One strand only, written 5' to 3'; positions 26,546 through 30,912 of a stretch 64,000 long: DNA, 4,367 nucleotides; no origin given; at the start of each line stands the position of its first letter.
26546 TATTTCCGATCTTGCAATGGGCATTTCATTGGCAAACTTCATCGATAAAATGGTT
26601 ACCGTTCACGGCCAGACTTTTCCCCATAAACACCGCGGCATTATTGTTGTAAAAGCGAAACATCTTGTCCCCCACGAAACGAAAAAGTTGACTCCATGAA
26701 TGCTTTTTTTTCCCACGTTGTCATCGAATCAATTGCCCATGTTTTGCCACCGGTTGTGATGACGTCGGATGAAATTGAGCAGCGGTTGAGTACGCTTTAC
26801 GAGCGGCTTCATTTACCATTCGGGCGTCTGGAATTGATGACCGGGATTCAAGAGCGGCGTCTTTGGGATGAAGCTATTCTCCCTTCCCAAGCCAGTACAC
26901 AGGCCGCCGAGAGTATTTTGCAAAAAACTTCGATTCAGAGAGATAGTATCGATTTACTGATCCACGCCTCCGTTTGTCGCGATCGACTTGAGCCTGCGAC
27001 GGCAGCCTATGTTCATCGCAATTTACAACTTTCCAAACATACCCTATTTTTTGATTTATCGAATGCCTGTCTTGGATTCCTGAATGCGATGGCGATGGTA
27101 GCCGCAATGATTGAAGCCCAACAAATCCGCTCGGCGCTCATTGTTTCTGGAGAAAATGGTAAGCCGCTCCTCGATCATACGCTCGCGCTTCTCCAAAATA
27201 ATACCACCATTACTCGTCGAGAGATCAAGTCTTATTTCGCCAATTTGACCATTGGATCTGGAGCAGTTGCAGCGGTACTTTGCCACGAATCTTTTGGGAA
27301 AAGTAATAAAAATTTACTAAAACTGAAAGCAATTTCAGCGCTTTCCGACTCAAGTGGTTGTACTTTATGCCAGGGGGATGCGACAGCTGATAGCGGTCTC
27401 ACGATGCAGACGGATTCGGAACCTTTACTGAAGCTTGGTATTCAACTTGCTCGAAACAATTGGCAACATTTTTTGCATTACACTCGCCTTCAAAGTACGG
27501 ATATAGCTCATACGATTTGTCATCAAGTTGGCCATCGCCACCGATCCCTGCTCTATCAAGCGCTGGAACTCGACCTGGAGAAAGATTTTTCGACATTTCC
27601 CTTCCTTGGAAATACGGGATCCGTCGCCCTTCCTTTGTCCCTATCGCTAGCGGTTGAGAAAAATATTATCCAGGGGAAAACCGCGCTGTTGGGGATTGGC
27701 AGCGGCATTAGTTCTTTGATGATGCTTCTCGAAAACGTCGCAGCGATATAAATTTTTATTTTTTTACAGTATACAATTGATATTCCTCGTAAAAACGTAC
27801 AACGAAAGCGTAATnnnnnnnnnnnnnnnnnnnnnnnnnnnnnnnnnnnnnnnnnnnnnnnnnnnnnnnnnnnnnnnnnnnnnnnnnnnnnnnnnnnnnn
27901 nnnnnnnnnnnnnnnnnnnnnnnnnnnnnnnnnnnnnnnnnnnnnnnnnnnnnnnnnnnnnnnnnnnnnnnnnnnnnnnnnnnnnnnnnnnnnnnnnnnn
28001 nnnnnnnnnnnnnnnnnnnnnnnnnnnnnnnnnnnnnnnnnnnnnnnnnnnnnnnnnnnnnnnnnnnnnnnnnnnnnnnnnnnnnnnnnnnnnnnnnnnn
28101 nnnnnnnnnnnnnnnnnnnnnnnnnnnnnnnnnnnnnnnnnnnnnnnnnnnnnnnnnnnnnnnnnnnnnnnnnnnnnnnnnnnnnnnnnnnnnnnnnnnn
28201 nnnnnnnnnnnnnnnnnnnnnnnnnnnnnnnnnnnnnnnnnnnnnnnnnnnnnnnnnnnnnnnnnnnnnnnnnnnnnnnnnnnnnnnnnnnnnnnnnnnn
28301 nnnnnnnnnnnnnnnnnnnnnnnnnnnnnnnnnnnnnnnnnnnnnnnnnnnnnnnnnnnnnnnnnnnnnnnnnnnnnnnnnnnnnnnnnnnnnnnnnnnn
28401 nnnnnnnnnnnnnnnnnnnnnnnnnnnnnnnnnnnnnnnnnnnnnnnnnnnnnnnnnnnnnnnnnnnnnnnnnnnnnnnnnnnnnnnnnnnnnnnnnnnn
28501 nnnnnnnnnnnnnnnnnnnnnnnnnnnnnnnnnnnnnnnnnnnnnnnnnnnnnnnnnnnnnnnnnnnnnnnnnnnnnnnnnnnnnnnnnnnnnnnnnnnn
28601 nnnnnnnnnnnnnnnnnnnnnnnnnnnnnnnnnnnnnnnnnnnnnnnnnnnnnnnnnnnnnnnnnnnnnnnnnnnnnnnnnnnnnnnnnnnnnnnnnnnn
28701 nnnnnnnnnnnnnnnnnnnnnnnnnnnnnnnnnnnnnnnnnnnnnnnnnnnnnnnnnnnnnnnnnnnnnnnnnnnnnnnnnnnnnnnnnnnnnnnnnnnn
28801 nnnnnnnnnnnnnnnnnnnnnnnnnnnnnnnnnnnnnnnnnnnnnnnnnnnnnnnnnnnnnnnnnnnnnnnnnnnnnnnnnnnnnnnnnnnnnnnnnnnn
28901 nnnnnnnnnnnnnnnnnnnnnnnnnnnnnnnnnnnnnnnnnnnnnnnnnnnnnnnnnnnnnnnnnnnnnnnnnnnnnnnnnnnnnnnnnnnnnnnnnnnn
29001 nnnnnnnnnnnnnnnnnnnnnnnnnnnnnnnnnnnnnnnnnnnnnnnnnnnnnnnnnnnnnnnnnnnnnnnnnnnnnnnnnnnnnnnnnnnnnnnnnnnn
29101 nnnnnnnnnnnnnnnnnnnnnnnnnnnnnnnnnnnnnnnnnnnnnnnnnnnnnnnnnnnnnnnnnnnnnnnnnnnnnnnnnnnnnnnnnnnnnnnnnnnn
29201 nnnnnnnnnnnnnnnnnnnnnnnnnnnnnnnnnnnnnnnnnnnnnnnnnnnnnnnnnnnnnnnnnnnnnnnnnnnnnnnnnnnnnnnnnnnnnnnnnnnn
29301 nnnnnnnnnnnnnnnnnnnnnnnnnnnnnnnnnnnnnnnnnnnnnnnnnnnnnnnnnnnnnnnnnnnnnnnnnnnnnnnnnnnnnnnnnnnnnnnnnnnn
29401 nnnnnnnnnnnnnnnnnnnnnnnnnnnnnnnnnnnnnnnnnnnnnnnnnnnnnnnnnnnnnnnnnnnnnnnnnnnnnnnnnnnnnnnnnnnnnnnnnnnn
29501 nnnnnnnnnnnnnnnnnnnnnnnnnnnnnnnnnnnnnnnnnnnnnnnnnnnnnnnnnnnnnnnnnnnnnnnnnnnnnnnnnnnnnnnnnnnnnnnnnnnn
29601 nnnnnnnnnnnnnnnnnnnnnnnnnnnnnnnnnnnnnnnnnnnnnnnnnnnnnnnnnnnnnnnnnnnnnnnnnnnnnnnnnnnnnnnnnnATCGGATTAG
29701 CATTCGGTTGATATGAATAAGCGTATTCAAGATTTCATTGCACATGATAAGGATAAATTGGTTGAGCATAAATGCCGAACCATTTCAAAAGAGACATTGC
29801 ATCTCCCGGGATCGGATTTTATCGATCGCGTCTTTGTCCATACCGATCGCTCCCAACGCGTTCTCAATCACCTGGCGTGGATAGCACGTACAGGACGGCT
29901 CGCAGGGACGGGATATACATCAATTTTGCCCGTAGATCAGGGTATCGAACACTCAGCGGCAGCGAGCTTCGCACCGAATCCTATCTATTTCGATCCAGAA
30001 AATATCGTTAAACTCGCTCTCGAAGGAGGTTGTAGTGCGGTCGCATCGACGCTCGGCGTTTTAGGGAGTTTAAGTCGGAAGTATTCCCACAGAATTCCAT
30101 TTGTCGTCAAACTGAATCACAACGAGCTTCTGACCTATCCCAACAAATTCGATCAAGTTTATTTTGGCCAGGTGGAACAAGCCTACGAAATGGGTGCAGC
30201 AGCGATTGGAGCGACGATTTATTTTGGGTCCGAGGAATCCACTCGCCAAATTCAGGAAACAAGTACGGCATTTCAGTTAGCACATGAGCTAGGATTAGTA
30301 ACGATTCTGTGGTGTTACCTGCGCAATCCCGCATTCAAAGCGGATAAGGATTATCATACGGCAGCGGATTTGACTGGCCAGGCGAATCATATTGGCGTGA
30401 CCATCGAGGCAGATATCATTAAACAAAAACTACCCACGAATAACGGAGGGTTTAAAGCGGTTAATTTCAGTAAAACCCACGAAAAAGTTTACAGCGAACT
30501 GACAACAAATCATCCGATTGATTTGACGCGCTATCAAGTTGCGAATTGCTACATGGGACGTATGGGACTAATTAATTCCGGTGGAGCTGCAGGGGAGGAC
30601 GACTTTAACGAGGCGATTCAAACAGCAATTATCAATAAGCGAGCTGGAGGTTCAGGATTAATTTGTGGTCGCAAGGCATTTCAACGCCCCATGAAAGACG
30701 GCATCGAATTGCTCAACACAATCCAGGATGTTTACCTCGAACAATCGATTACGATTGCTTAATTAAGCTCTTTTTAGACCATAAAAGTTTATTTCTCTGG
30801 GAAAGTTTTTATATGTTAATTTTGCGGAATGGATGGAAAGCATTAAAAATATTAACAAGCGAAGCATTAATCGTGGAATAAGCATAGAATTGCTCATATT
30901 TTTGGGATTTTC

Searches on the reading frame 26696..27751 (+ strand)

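Call 31: search_protein_families(library=pfam, proteins=[window:26696-27751:+], max_evalue=0.001)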
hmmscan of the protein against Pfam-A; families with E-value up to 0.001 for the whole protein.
window:26696-27751:+ (351 aa): 3 families
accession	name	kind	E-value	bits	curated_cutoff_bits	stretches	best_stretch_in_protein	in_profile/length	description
PF08541.16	ACP_syn_III_C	-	8.7e-12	45.5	26.6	1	263-344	4-87/90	3-Oxoacyl-[acyl-carrier-protein (ACP)] synthase III C terminal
PF08545.16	ACP_syn_III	-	1.4e-08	35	24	1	119-169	1-45/80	3-Oxoacyl-[acyl-carrier-protein (ACP)] synthase III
PF00108.29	Thiolase_N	-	0.00014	21.8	26.4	1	67-154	27-114/260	Thiolase, N-terminal domain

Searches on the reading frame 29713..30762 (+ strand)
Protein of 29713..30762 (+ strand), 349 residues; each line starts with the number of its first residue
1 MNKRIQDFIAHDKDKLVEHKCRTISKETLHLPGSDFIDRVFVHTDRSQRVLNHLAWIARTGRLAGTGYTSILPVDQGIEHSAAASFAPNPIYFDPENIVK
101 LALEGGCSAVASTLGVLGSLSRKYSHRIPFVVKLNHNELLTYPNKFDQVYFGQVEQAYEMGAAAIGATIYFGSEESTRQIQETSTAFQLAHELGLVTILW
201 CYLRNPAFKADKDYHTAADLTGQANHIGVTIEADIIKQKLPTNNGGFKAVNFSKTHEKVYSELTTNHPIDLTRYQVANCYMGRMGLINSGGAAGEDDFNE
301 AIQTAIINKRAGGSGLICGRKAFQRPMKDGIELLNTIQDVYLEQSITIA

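Call 31: search_protein_families(library=pfam, proteins=[window:29713-30762:+], max_evalue=0.001)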
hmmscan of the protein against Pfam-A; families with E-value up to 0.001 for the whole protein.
window:29713-30762:+ (349 aa): 1 family
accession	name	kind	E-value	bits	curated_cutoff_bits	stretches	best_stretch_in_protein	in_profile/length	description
PF01791.15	DeoC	-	1.9e-65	221.1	23.8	1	69-325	1-229/229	DeoC/LacD family aldolase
